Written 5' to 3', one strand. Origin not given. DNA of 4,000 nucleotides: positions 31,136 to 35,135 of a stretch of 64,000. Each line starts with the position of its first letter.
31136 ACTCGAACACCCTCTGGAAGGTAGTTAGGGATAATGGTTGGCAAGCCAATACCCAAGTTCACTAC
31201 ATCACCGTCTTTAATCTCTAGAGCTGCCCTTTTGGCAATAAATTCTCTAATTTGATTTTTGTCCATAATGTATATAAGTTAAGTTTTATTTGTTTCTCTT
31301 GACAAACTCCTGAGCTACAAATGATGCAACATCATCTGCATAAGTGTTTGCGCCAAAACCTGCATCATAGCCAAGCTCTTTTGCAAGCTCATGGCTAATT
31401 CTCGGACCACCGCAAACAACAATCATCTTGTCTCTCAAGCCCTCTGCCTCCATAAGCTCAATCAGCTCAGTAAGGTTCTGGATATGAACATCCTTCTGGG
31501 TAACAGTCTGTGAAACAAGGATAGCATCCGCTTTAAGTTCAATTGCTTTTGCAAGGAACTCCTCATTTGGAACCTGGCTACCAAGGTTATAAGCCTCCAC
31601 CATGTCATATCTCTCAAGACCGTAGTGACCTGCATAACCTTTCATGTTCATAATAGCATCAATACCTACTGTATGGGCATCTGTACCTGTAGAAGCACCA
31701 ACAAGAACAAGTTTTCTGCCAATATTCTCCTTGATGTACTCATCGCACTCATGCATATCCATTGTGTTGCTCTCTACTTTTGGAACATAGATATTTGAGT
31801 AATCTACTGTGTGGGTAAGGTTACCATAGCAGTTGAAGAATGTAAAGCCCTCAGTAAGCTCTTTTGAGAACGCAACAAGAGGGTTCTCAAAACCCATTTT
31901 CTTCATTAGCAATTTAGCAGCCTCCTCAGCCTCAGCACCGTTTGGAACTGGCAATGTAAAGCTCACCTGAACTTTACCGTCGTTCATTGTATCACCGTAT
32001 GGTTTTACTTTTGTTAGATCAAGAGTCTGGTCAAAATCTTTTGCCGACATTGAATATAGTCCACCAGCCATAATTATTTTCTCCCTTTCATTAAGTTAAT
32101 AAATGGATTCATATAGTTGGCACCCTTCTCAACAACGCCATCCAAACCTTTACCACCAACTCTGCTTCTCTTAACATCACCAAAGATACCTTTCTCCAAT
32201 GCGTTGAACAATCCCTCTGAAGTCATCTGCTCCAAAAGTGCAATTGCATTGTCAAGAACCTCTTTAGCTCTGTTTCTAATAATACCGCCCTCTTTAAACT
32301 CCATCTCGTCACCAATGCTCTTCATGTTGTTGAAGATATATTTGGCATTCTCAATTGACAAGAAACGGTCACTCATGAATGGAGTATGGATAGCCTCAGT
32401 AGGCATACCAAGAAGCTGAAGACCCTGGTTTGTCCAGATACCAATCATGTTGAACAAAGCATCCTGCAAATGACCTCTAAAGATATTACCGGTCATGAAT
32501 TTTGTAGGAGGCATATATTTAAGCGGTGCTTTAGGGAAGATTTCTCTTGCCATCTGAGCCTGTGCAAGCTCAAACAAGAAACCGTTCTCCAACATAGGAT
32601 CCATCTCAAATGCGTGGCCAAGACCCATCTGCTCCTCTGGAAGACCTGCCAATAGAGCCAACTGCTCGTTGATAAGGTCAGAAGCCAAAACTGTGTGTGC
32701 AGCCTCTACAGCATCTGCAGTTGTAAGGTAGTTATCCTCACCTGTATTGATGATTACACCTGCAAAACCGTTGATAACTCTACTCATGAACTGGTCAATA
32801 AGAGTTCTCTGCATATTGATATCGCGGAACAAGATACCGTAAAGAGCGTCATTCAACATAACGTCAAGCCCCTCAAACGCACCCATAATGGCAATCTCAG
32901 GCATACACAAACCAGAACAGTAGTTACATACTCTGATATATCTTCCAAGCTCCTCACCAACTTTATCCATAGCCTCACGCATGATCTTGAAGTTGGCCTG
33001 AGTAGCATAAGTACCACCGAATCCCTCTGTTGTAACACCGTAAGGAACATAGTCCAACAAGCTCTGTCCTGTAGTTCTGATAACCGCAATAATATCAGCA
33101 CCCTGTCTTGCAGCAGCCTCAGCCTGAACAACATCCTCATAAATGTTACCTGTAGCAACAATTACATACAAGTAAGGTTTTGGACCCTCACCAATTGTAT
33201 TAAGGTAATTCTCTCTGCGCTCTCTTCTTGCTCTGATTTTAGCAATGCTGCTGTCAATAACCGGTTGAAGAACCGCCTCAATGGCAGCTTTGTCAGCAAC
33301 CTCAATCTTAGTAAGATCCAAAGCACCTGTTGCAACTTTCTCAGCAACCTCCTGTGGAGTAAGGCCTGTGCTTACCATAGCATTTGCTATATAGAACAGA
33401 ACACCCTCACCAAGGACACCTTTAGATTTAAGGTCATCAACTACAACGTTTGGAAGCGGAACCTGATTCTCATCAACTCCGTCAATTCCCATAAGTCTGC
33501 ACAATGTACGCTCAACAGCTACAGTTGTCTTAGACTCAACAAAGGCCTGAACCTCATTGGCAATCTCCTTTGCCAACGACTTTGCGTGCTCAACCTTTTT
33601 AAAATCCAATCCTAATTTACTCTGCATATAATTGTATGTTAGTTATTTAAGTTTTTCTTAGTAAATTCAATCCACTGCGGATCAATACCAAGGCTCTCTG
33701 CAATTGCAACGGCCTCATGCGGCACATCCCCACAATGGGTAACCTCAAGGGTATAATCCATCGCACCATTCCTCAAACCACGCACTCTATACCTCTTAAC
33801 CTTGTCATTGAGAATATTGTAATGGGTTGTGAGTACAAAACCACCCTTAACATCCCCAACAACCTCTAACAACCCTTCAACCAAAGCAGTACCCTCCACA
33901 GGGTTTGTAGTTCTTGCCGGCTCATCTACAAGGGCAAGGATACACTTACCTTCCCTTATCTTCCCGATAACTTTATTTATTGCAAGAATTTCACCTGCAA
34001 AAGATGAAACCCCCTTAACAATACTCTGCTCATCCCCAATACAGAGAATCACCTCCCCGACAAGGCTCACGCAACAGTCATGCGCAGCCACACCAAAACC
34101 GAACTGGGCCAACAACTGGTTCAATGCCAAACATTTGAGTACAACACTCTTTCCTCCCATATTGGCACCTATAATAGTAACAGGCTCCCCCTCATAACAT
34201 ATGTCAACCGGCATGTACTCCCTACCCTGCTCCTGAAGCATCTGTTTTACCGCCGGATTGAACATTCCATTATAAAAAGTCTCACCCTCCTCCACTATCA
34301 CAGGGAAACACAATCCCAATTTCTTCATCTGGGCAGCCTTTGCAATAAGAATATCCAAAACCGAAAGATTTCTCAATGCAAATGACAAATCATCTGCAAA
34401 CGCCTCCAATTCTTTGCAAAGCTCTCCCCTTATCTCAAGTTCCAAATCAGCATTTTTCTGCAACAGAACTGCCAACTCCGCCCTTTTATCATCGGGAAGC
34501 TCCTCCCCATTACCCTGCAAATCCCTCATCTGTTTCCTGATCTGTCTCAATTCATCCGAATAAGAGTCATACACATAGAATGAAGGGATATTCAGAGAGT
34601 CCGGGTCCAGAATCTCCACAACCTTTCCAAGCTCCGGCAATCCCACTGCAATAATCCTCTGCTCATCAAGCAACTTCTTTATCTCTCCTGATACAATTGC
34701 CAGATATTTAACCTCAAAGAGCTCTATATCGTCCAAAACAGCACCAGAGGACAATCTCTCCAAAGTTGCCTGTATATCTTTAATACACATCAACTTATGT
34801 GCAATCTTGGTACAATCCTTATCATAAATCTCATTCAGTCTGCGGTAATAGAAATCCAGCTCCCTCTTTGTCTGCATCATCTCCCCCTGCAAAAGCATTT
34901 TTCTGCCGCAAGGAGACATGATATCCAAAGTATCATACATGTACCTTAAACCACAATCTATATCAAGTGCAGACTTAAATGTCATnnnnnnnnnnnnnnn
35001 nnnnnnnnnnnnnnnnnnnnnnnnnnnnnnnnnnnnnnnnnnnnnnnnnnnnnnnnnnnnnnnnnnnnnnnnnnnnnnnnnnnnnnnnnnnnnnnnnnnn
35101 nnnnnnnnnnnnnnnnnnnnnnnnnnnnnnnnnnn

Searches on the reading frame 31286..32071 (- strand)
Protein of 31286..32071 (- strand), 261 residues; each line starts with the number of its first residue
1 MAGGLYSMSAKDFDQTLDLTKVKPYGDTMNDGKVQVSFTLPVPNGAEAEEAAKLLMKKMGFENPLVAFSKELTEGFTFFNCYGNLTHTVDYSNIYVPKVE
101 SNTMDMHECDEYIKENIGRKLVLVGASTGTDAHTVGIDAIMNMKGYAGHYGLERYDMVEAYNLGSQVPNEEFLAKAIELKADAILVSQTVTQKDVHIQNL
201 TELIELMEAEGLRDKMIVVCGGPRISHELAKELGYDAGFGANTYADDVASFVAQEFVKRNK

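Call 27: search_protein_families(library=pfam, proteins=[window:31286-32071:-], max_evalue=0.00001)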
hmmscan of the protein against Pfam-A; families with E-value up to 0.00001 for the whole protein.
window:31286-32071:- (261 aa): 2 families
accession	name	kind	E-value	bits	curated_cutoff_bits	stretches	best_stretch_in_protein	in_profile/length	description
PF16554.10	OAM_dimer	-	5.2e-34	116.9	25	1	21-98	1-78/78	Dimerisation domain of d-ornithine 4,5-aminomutase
PF02310.24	B12-binding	-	6.4e-16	58.7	32.1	1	123-245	3-116/121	B12 binding domain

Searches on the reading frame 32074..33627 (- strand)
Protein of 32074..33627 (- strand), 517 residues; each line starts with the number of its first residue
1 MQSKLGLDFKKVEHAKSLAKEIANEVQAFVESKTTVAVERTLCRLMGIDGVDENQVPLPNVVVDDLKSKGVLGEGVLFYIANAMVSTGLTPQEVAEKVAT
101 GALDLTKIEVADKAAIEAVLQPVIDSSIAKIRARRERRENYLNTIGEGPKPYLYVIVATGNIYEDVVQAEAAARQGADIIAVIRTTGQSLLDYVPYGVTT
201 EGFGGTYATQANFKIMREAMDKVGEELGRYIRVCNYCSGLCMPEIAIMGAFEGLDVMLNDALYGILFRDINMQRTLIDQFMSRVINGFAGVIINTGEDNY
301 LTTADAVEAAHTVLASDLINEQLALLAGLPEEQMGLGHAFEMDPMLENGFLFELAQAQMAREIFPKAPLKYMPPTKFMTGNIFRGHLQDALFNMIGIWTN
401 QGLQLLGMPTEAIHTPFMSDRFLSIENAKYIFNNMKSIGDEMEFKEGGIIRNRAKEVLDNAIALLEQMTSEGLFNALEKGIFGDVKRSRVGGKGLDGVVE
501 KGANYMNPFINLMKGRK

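Call 27: search_protein_families(library=pfam, proteins=[window:32074-33627:-], max_evalue=0.00001)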
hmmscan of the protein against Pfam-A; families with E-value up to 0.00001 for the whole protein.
window:32074-33627:- (517 aa): 1 family
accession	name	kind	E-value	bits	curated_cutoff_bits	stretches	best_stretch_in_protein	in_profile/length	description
PF09043.17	Lys-AminoMut_A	-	1e-271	902.2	25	1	5-512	1-508/508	D-Lysine 5,6-aminomutase TIM-barrel domain of alpha subunit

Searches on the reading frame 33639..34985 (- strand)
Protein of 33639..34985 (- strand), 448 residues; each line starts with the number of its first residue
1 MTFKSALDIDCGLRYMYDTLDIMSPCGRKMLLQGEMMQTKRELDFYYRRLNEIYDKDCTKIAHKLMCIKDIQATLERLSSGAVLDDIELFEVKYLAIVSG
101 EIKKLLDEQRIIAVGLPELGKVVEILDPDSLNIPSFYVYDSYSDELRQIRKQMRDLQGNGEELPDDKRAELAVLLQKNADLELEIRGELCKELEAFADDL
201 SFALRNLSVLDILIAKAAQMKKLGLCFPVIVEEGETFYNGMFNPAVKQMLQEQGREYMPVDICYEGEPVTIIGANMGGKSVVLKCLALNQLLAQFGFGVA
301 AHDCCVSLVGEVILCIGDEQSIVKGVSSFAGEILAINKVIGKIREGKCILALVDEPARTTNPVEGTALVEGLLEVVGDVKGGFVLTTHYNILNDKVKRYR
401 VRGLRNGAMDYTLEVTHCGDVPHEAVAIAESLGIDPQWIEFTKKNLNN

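Call 27: search_protein_families(library=pfam, proteins=[window:33639-34985:-], max_evalue=0.00001)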
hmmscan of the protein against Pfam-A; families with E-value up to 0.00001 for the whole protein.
window:33639-34985:- (448 aa): 1 family
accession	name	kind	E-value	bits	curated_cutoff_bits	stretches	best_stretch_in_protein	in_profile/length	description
PF00488.27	MutS_V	-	1.4e-17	64.7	30.2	1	271-398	3-129/188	MutS domain V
